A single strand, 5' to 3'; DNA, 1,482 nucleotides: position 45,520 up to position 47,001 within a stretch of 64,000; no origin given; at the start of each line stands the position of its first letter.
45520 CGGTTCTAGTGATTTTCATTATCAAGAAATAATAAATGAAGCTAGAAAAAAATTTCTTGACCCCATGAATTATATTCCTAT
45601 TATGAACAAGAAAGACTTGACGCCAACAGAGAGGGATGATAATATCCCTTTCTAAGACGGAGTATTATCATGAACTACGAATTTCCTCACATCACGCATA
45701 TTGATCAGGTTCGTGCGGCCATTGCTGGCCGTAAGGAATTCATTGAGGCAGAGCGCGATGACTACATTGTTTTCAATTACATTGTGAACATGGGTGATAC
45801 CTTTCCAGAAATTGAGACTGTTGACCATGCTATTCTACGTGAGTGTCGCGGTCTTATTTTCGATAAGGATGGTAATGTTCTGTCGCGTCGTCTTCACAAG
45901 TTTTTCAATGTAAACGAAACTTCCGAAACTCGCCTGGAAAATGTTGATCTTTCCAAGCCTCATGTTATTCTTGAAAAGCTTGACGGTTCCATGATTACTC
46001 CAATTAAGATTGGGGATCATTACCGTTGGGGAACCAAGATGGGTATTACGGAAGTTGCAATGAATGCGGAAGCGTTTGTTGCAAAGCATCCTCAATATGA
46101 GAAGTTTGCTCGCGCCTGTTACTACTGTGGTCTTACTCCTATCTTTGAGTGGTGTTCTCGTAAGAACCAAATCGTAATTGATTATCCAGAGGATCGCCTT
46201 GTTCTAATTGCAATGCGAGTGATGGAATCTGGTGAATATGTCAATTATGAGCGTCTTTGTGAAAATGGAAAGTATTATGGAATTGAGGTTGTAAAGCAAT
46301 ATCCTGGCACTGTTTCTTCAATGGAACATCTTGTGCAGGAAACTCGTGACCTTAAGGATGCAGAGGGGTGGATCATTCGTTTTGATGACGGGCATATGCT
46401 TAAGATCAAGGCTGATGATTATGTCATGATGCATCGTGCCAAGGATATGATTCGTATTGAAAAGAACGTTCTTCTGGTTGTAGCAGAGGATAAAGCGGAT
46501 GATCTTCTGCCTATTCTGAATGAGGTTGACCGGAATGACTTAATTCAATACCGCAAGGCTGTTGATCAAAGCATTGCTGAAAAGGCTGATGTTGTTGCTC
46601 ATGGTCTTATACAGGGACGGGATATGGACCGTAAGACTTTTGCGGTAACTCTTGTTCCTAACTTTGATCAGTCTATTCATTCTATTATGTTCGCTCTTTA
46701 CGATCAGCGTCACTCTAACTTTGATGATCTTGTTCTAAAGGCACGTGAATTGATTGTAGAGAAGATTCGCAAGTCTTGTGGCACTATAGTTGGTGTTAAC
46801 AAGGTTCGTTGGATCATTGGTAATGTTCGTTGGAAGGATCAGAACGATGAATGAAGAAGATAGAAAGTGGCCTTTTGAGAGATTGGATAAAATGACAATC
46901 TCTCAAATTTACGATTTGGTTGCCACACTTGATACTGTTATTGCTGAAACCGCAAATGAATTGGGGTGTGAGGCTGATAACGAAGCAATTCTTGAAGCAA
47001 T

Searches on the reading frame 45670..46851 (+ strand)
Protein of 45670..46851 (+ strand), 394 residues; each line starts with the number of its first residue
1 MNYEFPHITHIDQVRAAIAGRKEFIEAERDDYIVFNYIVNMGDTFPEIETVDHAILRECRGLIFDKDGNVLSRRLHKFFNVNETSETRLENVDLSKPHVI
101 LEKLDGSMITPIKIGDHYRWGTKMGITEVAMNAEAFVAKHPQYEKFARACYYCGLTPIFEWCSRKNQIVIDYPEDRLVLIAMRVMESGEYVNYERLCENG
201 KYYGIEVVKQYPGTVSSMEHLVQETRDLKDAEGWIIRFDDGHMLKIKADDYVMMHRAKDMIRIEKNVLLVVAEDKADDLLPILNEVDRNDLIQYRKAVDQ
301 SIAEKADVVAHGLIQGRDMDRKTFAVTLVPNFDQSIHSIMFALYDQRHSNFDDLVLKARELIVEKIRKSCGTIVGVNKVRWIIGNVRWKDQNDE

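Call 29: search_protein_families(library=phrogs, proteins=[window:45670-46851:+], max_evalue=0.00001)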
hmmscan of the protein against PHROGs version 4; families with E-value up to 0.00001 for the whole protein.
window:45670-46851:+ (394 aa): 2 families
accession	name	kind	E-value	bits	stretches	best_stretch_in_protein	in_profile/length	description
phrog_562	-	tail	5.5e-71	240.5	1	21-367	24-369/377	RNA ligase and tail fiber protein attachment catalyst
phrog_8238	-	DNA, RNA and nucleotide metabolism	1e-10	41.4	1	58-267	457-686/737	RNA ligase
